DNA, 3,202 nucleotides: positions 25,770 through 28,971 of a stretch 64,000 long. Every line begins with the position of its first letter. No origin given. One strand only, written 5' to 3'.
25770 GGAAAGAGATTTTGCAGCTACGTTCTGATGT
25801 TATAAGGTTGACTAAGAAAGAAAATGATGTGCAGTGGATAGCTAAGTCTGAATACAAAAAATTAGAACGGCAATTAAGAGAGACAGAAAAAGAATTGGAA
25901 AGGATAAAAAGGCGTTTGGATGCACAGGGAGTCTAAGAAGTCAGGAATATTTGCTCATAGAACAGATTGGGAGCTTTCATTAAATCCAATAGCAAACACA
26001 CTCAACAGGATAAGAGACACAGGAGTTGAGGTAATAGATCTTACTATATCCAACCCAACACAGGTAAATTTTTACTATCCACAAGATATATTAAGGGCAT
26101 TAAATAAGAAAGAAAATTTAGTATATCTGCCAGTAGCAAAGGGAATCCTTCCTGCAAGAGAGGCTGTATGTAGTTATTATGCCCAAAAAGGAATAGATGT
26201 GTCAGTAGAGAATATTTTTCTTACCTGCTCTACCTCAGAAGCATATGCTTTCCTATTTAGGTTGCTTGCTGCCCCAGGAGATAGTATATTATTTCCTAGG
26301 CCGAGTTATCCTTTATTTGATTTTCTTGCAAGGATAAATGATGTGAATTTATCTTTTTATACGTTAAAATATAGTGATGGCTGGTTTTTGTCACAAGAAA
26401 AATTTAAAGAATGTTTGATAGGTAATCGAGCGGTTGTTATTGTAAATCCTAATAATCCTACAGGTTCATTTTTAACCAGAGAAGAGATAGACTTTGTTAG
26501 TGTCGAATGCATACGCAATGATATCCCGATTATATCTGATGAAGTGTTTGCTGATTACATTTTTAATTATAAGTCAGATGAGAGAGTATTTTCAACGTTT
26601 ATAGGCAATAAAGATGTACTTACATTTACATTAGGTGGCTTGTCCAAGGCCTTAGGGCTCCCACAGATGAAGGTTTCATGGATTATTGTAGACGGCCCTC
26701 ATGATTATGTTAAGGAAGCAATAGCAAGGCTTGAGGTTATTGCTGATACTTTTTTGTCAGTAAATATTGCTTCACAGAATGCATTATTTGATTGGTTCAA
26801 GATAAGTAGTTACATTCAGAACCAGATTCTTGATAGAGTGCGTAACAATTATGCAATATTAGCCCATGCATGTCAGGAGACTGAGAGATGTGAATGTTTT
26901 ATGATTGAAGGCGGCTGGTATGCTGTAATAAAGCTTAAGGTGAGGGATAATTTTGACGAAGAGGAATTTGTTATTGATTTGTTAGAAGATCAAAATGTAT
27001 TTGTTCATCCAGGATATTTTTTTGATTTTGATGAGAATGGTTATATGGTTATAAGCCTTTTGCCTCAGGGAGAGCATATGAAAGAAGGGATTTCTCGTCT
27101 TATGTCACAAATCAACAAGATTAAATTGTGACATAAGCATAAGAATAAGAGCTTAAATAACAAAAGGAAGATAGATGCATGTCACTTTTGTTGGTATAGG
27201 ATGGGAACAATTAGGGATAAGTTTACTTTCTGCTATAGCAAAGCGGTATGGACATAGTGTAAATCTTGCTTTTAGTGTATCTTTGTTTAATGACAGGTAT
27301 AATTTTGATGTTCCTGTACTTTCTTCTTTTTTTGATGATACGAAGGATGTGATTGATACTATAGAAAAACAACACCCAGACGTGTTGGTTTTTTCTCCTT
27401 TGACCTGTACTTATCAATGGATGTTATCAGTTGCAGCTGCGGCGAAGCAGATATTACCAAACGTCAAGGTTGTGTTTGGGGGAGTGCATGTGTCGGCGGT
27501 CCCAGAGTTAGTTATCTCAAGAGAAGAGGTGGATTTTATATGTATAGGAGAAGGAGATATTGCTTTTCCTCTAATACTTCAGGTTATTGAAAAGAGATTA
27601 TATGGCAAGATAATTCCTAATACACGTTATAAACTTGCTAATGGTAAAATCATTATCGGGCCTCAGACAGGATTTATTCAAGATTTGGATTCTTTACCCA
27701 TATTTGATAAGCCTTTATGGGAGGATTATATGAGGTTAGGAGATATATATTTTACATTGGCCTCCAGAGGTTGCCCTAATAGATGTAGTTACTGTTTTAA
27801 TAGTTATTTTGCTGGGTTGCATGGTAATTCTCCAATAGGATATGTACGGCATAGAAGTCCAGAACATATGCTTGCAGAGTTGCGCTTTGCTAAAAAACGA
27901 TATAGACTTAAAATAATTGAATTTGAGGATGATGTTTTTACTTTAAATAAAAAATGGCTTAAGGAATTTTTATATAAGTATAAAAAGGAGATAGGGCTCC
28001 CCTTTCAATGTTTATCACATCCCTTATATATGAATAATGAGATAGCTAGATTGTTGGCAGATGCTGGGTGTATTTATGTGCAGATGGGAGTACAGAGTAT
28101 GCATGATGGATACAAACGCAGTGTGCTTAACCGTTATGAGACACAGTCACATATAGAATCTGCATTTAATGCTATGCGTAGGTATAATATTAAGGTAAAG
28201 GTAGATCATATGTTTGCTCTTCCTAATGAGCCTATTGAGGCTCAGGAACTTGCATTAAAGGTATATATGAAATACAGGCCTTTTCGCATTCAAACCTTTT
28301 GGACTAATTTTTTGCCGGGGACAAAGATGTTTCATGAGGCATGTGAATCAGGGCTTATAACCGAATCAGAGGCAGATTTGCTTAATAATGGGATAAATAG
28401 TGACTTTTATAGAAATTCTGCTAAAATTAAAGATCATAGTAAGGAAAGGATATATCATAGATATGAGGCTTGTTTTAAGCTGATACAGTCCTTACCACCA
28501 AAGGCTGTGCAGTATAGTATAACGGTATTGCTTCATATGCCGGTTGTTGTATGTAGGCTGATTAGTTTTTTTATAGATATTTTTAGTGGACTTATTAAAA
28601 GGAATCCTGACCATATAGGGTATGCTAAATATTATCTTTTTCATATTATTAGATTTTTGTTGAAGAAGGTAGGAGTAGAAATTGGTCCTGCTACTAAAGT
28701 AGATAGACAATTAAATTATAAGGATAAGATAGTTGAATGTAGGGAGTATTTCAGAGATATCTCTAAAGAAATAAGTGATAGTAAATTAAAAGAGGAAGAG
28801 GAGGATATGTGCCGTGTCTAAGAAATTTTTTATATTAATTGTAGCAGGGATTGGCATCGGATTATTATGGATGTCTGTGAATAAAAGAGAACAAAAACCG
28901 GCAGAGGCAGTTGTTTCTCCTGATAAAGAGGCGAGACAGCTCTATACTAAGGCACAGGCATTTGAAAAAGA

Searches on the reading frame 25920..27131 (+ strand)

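Call 14: search_protein_families(library=pfam, proteins=[window:25920-27131:+])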
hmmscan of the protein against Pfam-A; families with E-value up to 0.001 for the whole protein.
window:25920-27131:+ (403 aa): 1 family
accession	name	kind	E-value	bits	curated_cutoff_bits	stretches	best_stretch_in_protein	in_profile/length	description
PF00155.27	Aminotran_1_2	-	2.1e-32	113.1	19.7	1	37-372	2-340/361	Aminotransferase class I and II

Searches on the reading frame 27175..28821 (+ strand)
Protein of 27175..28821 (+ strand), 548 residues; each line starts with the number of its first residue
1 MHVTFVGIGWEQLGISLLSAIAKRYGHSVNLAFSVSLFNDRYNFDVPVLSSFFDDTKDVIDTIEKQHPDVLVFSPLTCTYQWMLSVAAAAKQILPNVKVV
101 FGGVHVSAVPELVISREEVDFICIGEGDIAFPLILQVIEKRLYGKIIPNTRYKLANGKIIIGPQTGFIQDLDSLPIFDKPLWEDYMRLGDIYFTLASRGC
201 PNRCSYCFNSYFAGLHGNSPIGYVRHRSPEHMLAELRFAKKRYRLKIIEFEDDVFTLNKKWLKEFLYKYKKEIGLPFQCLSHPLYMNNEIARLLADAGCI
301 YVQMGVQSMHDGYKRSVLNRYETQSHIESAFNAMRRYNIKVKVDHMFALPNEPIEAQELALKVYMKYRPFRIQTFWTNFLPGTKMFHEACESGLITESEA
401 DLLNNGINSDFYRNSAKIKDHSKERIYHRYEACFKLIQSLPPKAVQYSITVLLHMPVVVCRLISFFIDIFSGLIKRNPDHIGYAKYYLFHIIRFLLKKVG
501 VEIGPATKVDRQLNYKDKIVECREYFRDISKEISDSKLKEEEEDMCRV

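Call 14: search_protein_families(library=pfam, proteins=[window:27175-28821:+])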
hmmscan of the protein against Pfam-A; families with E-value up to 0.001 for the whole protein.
window:27175-28821:+ (548 aa): 2 families
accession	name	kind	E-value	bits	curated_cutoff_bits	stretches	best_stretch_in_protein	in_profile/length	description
PF04055.27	Radical_SAM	-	1.7e-20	74.3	29.5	1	197-359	4-162/166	Radical SAM superfamily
PF02310.24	B12-binding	-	1.3e-18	67.5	32.1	1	10-134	12-120/121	B12 binding domain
